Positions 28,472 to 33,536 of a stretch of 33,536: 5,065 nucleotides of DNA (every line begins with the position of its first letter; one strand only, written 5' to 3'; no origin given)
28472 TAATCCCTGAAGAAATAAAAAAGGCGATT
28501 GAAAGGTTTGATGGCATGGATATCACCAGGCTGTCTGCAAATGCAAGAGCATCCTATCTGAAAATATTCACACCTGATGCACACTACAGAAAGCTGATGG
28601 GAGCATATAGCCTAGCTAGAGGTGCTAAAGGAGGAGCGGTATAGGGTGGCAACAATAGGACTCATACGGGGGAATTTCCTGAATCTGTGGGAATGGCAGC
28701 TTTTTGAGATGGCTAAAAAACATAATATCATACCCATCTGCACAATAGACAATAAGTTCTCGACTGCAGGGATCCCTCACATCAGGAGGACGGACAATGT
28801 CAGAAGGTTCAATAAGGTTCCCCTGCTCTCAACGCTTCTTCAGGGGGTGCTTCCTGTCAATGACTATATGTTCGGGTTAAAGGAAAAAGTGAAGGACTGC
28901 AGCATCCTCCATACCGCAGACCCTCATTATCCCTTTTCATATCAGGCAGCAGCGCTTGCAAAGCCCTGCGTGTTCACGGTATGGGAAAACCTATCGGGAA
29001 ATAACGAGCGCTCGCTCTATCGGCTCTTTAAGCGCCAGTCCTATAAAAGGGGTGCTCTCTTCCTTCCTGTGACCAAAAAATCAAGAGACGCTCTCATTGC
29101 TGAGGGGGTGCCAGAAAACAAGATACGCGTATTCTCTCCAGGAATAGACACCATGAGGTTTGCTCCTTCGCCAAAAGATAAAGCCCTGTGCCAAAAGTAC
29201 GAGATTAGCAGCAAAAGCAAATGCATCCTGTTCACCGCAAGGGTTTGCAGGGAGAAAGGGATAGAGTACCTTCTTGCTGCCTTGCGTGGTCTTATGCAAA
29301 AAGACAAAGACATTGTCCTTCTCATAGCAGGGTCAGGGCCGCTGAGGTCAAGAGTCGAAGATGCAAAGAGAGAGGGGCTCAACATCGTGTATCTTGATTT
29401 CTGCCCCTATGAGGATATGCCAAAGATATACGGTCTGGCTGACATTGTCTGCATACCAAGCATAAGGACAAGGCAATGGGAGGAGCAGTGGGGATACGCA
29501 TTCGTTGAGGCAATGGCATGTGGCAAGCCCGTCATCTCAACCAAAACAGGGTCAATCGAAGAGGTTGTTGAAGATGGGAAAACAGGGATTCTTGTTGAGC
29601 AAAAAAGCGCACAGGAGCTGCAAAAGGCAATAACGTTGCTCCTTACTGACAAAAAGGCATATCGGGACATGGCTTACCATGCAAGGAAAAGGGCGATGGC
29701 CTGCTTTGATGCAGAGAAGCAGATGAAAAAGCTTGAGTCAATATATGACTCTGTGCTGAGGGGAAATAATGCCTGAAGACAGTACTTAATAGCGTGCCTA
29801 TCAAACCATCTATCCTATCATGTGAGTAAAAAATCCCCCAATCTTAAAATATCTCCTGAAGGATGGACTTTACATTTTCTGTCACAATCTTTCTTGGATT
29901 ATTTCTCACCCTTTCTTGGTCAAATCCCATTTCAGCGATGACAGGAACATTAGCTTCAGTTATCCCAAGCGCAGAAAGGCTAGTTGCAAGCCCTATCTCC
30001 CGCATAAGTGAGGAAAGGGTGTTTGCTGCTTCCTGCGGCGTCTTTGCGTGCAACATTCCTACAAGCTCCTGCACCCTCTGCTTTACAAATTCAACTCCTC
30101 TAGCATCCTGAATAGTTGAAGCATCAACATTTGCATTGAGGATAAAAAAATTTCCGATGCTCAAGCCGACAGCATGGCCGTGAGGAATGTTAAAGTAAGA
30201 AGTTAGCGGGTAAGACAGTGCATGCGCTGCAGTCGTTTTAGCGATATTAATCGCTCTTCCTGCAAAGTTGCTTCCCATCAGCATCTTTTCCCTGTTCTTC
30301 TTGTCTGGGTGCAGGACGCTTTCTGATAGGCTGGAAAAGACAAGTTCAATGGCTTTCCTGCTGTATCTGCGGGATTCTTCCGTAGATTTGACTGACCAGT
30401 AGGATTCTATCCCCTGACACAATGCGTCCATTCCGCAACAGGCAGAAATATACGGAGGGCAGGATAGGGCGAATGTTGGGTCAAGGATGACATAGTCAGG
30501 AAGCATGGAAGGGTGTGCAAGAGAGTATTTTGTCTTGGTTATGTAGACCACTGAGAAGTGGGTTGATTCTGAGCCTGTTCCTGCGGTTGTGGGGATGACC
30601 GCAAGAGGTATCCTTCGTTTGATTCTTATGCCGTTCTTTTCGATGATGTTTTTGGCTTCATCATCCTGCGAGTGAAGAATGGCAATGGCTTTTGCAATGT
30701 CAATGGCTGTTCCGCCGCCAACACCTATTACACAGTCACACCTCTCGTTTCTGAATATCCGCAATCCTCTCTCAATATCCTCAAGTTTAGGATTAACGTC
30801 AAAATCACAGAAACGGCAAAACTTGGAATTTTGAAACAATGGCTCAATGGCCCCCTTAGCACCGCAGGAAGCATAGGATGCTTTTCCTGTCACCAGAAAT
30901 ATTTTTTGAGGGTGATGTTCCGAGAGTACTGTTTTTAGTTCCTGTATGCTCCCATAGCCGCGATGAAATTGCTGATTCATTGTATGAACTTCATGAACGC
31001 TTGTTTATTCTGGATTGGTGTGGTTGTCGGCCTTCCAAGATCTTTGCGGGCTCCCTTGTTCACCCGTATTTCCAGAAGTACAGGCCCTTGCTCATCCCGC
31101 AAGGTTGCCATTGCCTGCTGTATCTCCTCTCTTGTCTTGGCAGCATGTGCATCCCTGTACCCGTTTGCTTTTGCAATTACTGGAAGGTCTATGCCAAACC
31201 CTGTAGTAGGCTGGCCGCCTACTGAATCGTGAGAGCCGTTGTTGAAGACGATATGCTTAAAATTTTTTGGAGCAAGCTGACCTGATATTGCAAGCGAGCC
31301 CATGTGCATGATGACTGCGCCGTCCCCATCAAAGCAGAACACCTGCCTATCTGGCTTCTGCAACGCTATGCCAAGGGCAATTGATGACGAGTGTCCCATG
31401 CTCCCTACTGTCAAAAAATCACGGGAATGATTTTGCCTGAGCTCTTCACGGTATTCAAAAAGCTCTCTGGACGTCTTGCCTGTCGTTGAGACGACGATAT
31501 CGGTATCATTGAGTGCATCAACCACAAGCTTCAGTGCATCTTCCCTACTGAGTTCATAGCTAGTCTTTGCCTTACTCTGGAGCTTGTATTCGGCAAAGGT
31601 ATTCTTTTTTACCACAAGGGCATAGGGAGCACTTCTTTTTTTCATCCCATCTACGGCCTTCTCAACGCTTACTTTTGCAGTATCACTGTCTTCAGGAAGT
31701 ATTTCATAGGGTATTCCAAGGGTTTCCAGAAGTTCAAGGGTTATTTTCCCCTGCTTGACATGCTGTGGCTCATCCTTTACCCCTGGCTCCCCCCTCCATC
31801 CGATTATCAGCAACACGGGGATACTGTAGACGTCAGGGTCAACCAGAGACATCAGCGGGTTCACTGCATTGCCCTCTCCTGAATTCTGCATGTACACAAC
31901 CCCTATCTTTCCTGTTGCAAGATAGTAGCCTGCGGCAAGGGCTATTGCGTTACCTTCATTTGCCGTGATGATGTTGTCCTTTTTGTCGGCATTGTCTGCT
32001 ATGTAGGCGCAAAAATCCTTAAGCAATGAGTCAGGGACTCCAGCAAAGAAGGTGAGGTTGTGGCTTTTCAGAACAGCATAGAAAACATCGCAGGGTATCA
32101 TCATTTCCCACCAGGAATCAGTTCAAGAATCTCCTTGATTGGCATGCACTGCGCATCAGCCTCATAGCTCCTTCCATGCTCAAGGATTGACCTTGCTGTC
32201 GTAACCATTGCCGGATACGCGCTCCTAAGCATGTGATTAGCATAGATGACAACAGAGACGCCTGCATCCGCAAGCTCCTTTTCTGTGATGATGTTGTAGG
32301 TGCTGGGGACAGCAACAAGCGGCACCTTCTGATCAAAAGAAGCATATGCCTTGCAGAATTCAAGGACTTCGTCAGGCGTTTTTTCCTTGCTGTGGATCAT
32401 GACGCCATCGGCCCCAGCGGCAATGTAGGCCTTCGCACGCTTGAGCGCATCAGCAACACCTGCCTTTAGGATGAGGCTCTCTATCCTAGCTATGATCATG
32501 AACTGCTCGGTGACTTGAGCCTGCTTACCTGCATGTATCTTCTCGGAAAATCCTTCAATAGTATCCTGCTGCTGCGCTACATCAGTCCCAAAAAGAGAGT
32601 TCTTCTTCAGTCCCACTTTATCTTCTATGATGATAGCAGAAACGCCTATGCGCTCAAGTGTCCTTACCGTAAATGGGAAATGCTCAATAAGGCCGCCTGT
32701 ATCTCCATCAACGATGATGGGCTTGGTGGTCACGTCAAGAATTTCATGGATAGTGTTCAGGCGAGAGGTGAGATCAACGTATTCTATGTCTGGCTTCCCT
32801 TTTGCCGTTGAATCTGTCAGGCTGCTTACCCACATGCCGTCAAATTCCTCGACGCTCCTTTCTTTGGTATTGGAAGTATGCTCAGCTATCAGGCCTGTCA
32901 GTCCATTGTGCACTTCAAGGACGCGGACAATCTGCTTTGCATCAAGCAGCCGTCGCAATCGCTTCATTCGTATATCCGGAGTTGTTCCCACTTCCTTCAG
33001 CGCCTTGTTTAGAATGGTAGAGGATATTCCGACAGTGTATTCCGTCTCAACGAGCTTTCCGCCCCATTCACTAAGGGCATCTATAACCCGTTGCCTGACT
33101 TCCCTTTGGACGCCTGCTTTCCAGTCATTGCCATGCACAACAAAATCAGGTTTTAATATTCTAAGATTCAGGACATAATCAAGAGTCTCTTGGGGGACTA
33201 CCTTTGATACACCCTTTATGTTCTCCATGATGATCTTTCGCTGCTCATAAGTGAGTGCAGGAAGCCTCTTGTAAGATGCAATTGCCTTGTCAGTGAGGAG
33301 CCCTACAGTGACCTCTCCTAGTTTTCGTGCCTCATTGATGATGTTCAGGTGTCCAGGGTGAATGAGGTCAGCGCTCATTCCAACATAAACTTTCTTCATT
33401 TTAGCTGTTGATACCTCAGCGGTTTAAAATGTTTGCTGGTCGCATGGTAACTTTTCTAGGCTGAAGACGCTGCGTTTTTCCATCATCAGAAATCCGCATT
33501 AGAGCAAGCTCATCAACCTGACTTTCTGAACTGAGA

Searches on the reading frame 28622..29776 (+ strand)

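Call 7: search_protein_families(library=pfam, proteins=[window:28622-29776:+], max_evalue=0.001)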
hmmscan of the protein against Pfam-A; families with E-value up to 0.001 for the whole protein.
window:28622-29776:+ (384 aa): 6 families
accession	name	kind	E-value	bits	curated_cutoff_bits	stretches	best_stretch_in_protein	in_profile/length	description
PF00534.26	Glycos_transf_1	-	1.1e-39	136.1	26.4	1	191-357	7-172/172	Glycosyl transferases group 1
PF13692.12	Glyco_trans_1_4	-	1.7e-31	109.8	27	1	200-343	2-142/142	Glycosyl transferases group 1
PF13524.12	Glyco_trans_1_2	-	8e-12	45.8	25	1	224-372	12-143/144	Glycosyl transferase-like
PF13439.12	Glyco_transf_4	-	2.8e-10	40.9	28.5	1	58-178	38-169/170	Glycosyltransferase Family 4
PF13579.12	Glyco_trans_4_4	-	5.1e-08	33.9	29.7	1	83-174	60-158/158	Glycosyl transferase 4-like domain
PF02350.25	Epimerase_2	-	3.1e-06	26.7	30.6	1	146-352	125-328/347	UDP-N-acetylglucosamine 2-epimerase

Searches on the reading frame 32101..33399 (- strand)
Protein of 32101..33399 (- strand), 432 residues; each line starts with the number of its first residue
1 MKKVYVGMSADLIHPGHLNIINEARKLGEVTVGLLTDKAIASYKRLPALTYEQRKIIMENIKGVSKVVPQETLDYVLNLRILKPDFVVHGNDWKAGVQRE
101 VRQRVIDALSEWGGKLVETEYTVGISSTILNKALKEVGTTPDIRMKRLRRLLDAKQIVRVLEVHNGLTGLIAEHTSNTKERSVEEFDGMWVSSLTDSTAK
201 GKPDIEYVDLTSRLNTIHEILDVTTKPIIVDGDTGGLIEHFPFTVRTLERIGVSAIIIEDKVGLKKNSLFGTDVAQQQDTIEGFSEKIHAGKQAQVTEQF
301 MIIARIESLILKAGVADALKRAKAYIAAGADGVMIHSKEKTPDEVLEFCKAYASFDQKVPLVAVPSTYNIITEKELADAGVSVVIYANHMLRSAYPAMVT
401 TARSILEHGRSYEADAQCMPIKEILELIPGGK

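Call 45: search_protein_families(library=pfam, proteins=[window:32101-33399:-], max_evalue=0.01)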
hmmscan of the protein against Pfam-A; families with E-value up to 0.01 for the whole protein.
window:32101-33399:- (432 aa): 2 families
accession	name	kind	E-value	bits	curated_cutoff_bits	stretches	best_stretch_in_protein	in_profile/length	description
PF13714.12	PEP_mutase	-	9.6e-57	192.7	31.5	1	148-406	1-240/240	Phosphoenolpyruvate phosphomutase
PF01467.32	CTP_transf_like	-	8.7e-13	49.1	21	1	9-130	5-130/133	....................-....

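Call 52: find_encoding_contigs(protein=window:32101-33399:-, flank=10000, max_places=2)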
Protein window:32101-33399:- (432 aa): 17 contigs read that carry it; 2 places shown.
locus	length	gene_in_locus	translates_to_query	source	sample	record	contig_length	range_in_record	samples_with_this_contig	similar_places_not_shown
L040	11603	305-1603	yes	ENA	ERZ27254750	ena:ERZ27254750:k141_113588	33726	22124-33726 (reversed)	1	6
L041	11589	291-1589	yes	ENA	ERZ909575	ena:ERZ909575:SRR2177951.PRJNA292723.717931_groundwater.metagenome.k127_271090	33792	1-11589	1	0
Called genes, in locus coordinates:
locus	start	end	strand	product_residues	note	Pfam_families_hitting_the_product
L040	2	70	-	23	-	?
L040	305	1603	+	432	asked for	PF01467:CTP_transf_like, PF13714:PEP_mutase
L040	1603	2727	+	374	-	PF02776:TPP_enzyme_N, PF02775:TPP_enzyme_C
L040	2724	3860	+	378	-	PF00465:Fe-ADH, PF13685:Fe-ADH_2, PF25137:ADH_Fe_C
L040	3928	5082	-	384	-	PF13439:Glyco_transf_4, PF13579:Glyco_trans_4_4 (weak), PF02350:Epimerase_2 (weak), PF00534:Glycos_transf_1, PF13692:Glyco_trans_1_4, PF13524:Glyco_trans_1_2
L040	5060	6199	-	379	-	PF13439:Glyco_transf_4, PF13579:Glyco_trans_4_4 (faint), PF20706:GT4-conflict, PF00534:Glycos_transf_1, PF13692:Glyco_trans_1_4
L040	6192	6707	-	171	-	PF13489:Methyltransf_23, PF08241:Methyltransf_11, PF08242:Methyltransf_12 (weak)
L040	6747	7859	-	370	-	PF01073:3Beta_HSD, PF01370:Epimerase, PF02719:Polysacc_synt_2, PF13460:NAD_binding_10, PF16363:GDP_Man_Dehyd, PF07993:NAD_binding_4, PF01370:Epimerase, PF16363:GDP_Man_Dehyd, +2 more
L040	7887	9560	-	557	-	PF13231:PMT_2, PF02366:PMT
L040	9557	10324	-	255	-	PF00535:Glycos_transf_2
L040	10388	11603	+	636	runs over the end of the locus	PF13522:GATase_6, PF13537:GATase_7, PF00733:Asn_synthase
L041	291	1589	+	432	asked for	PF01467:CTP_transf_like, PF13714:PEP_mutase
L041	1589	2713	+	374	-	PF02776:TPP_enzyme_N, PF02775:TPP_enzyme_C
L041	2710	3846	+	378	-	PF00465:Fe-ADH, PF13685:Fe-ADH_2, PF25137:ADH_Fe_C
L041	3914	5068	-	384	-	PF13439:Glyco_transf_4, PF13579:Glyco_trans_4_4 (weak), PF02350:Epimerase_2 (weak), PF00534:Glycos_transf_1, PF13692:Glyco_trans_1_4, PF13524:Glyco_trans_1_2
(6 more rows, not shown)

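Call 79: search_protein_families(library=ncbifam, proteins=[window:32101-33399:-], max_evalue=1e-10)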
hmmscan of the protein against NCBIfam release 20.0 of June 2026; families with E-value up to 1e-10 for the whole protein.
window:32101-33399:- (432 aa): 8 families
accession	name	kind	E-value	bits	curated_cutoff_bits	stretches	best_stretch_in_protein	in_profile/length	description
TIGR02320.1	PEP_mutase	equivalog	2.4e-122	407.4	319.55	1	148-430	1-282/284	phosphoenolpyruvate mutase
TIGR02321.1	Pphn_pyruv_hyd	equivalog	1.2e-45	155.9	374.4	1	146-427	5-275/290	phosphonopyruvate hydrolase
TIGR02317.1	prpB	equivalog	7.6e-30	104.1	354.4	1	146-413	3-255/285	methylisocitrate lyase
NF008455.0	PRK11320.1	equivalog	5.6e-23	81.6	353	1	197-410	52-259/295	methylisocitrate lyase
TIGR00125.1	cyt_tran_rel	domain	6.4e-13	48.7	27.7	1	4-64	2-62/65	adenylyltransferase/cytidyltransferase family protein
TIGR02199.1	rfaE_dom_II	equivalog_domain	1.2e-12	47.8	181.5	1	10-130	20-138/144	D-glycero-beta-D-manno-heptose 1-phosphate adenylyltransferase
TIGR02319.1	CPEP_Pphonmut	equivalog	1.6e-12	47.3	420.05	1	192-386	44-232/294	carboxyvinyl-carboxyphosphonate phosphorylmutase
TIGR01518.1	g3p_cytidyltrns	equivalog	2.7e-11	43.7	165.4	1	9-95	6-94/125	glycerol-3-phosphate cytidylyltransferase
